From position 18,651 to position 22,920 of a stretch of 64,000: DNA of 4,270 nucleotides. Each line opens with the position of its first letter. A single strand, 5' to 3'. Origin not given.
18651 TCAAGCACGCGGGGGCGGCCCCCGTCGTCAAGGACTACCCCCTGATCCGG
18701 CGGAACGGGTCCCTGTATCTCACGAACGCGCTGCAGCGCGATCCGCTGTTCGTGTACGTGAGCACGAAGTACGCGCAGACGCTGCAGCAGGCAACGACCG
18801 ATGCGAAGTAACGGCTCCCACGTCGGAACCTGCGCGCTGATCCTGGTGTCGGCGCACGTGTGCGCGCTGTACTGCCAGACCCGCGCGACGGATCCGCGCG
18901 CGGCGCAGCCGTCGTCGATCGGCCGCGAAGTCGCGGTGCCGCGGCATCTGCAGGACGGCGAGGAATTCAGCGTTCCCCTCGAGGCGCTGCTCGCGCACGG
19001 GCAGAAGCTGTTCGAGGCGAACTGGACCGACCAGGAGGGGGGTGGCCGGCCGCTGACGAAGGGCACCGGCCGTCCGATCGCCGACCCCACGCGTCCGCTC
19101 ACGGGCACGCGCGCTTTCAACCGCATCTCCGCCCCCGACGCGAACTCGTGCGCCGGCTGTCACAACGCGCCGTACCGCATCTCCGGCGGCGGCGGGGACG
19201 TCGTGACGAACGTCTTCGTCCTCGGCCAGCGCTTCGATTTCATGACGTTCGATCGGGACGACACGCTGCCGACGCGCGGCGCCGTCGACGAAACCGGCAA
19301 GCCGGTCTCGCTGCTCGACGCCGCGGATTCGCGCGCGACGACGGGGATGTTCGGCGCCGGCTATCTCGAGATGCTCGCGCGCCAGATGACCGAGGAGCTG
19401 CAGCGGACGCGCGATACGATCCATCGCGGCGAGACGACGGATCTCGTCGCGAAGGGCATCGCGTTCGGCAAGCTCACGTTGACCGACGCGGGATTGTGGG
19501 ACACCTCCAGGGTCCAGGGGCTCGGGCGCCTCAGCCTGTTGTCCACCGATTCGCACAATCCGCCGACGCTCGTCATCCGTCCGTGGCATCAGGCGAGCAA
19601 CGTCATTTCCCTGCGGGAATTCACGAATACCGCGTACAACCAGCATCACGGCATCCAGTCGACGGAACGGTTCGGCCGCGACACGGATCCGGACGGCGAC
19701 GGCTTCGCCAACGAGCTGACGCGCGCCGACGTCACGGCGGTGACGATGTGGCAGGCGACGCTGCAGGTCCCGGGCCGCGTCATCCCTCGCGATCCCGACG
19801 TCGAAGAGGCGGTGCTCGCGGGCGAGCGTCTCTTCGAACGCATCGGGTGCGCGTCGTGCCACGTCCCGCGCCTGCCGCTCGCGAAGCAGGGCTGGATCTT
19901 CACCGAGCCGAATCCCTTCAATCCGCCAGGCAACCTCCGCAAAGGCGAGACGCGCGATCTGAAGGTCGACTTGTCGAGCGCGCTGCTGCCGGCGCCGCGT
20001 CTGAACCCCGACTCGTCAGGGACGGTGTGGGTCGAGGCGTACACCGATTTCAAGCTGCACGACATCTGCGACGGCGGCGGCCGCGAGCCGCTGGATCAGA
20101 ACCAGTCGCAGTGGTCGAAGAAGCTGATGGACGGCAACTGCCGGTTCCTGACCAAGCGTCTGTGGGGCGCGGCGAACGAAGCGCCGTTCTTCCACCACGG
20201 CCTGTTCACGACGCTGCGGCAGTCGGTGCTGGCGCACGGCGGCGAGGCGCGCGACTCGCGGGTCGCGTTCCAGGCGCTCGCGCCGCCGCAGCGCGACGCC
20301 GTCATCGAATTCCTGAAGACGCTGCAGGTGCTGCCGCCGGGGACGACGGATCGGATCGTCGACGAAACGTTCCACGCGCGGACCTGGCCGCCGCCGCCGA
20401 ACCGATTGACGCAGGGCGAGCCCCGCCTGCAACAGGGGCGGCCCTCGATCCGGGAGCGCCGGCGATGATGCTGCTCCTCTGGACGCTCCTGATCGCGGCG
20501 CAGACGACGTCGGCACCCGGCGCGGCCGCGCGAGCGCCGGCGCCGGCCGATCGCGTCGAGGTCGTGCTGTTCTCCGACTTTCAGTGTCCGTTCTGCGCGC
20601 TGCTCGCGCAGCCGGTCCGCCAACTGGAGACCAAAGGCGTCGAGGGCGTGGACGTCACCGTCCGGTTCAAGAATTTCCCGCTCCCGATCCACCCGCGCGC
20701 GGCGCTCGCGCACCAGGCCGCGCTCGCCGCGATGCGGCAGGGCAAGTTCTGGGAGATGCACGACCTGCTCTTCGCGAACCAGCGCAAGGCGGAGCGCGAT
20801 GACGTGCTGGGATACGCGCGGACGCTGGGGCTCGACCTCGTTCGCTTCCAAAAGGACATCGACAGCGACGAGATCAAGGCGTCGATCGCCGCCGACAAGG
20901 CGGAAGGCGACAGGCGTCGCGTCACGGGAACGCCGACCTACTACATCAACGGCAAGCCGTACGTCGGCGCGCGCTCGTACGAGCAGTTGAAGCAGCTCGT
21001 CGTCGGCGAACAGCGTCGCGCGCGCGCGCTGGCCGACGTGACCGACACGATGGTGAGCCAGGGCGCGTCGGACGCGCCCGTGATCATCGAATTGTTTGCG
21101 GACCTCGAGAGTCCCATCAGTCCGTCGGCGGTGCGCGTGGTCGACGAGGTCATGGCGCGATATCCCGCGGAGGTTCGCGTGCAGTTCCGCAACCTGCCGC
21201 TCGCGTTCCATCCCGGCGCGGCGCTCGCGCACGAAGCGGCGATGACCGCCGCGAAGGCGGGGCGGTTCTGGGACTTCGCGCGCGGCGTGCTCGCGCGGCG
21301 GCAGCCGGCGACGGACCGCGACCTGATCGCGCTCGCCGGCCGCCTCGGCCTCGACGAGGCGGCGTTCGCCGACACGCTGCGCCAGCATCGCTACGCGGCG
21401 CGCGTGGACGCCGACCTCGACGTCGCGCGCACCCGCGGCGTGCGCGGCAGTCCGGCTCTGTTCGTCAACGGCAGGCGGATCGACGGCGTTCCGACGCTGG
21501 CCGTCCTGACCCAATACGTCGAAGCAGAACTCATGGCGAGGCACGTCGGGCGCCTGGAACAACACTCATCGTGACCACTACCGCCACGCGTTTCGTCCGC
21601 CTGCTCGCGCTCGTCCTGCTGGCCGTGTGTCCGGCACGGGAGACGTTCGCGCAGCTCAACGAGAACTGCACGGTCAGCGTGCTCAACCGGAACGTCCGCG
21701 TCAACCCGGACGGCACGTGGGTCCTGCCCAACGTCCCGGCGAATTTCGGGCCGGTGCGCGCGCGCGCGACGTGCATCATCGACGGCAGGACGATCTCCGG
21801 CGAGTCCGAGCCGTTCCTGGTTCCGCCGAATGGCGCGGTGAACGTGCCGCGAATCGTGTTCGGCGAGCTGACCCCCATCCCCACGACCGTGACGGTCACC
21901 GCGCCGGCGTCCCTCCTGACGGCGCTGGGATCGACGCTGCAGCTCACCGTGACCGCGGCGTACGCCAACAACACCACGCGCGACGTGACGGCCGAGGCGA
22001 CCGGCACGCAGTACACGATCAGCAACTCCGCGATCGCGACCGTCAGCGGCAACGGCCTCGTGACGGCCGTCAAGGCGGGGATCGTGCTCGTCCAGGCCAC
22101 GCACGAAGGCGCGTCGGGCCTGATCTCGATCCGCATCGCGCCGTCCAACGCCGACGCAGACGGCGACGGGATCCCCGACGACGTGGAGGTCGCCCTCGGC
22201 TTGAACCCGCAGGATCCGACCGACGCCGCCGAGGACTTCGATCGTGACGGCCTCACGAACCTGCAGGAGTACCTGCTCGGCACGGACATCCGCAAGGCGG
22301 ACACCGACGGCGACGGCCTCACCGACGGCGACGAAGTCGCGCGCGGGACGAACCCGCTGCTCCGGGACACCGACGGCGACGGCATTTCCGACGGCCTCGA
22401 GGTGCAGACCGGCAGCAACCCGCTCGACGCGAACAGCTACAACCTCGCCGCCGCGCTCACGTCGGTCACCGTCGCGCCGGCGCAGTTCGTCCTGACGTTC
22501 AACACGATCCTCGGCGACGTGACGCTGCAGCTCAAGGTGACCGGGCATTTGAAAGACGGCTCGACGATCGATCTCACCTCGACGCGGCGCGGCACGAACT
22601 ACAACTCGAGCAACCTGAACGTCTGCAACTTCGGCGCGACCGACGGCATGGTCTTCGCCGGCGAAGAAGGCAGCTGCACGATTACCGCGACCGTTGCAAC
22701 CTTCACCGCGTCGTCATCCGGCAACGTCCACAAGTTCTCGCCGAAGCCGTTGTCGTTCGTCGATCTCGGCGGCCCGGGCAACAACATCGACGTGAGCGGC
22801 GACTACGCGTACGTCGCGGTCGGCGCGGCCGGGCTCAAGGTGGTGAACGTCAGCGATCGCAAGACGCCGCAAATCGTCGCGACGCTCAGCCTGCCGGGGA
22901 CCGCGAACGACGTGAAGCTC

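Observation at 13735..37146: Seven-gene, translationally coupled 'mega-protein plus periplasmic redox' operon bracketed by paralogous di-haem DUF1111 genes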

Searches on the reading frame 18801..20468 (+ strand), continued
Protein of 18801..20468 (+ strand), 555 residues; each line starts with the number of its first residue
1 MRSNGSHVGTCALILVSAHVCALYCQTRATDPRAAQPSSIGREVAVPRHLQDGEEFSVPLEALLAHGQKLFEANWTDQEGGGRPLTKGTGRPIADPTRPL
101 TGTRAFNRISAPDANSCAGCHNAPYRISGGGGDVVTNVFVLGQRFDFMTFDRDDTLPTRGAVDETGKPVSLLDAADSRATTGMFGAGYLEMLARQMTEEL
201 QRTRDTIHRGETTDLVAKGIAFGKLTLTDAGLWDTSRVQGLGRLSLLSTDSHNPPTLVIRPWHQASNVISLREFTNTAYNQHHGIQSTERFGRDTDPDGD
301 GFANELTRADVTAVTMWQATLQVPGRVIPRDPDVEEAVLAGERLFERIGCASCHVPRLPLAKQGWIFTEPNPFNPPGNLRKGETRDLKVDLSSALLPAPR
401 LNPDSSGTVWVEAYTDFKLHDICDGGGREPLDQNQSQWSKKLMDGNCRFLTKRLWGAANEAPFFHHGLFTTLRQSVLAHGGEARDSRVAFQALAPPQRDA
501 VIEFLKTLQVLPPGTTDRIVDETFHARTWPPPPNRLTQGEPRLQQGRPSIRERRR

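Call 76: search_solved_structures(query=A3, max_evalue=10, show_alignments=3)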
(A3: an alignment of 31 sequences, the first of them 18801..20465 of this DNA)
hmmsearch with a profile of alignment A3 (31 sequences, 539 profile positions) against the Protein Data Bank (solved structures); distinct sequences matched with E-value up to 10: 17.
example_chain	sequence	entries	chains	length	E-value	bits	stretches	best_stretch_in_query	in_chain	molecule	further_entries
1eb7_A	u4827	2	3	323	0.0043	18.9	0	80-123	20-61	CYTOCHROME C551 PEROXIDASE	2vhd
3orv_A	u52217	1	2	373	0.012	17.4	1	393-476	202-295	Methylamine utilization protein mauG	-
1iqc_A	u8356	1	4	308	0.02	16.7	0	457-506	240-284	di-heme peroxidase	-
4y5r_A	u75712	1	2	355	0.089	14.6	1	393-474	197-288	Methylamine utilization protein MauG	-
3rn0_A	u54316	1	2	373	0.09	14.6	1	393-474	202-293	Methylamine utilization protein MauG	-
3rlm_A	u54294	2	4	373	0.09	14.6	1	393-474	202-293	Methylamine utilization protein MauG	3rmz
3rn1_A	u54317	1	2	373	0.092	14.5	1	393-474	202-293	Methylamine utilization protein MauG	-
4l1q_A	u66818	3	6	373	0.095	14.5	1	393-474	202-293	Methylamine utilization protein MauG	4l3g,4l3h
3sjl_A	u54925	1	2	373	0.095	14.5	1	393-474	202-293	Methylamine utilization protein mauG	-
3svw_A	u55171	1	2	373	0.097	14.5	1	393-474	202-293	Methylamine utilization protein MauG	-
3l4m_A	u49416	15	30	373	0.097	14.4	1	393-474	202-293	Methylamine utilization protein mauG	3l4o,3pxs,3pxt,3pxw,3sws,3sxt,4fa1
3sle_A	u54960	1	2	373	0.097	14.4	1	393-474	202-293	Methylamine utilization protein MauG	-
4o1q_A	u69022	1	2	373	0.098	14.4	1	393-474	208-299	Methylamine utilization protein MauG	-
4aao_A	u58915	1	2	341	0.15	13.8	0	447-512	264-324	CYTOCHROME C551 PEROXIDASE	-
4aal_A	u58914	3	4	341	0.16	13.7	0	447-512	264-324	CYTOCHROME C551 PEROXIDASE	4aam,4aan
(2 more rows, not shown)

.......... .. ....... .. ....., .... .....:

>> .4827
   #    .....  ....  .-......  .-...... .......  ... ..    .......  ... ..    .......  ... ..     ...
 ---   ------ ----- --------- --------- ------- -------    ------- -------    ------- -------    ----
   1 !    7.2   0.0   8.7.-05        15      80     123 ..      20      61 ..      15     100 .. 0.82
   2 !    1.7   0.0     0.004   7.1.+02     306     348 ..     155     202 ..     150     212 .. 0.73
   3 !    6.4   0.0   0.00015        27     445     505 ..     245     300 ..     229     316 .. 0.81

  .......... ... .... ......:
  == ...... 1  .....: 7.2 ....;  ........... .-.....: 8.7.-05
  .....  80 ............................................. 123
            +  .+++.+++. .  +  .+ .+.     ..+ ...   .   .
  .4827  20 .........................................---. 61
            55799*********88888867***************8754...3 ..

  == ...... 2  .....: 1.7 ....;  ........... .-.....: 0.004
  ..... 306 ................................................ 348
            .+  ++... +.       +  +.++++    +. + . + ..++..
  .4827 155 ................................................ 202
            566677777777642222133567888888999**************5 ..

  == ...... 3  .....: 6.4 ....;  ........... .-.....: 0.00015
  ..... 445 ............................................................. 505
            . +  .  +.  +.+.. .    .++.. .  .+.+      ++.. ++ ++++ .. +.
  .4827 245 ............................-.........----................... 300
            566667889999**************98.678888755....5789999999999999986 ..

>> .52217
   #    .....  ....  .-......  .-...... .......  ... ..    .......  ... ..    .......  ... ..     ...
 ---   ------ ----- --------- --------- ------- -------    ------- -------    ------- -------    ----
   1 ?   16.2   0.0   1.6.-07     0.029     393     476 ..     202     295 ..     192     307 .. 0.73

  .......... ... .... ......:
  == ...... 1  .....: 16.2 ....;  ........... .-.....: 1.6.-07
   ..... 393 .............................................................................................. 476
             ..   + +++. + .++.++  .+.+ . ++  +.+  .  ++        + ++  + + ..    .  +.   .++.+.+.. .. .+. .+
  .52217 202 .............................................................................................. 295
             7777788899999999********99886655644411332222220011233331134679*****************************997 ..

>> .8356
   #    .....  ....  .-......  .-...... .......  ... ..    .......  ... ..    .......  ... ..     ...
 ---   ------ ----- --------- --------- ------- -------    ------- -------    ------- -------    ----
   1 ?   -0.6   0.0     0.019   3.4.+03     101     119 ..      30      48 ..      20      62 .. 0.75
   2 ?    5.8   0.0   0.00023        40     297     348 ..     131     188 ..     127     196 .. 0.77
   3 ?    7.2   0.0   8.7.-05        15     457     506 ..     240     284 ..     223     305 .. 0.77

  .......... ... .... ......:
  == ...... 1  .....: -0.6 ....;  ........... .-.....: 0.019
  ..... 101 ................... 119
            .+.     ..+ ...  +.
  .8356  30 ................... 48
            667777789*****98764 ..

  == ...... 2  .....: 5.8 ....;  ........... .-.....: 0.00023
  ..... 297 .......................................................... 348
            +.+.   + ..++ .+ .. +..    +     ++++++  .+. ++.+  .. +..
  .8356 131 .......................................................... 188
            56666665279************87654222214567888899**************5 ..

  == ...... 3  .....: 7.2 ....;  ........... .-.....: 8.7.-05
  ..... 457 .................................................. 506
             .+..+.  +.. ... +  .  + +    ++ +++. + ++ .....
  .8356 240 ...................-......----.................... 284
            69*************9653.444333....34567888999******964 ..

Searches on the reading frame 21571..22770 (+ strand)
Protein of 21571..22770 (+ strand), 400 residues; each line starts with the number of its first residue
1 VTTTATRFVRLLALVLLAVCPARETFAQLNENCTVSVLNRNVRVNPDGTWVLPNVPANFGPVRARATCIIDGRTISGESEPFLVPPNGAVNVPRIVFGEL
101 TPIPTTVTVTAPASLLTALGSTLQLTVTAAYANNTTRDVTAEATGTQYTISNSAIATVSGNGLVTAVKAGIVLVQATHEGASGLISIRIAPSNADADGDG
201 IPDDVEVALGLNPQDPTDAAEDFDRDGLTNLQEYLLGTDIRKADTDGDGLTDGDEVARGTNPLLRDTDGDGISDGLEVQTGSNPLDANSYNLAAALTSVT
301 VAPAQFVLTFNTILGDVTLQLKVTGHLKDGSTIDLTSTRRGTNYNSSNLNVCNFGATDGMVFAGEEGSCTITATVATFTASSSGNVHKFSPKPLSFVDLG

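Call 81: search_protein_families(library=pfam, proteins=[window:21571-22770:+], max_evalue=0.01)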
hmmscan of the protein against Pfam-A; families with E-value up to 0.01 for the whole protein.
window:21571-22770:+ (400 aa): 3 families
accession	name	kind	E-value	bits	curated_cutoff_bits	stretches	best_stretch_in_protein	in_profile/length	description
PF18884.5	TSP3_bac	-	4e-22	78.1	25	3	266-287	1-22/22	Bacterial TSP3 repeat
PF02368.24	Big_2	-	4.4e-10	39.8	22.8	1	105-178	3-68/79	Bacterial Ig-like domain (group 2)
PF21461.3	HL_N-beta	-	0.0041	17.3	27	0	147-180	15-47/57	Hyaluronate lyase, N-terminal beta-sheet domain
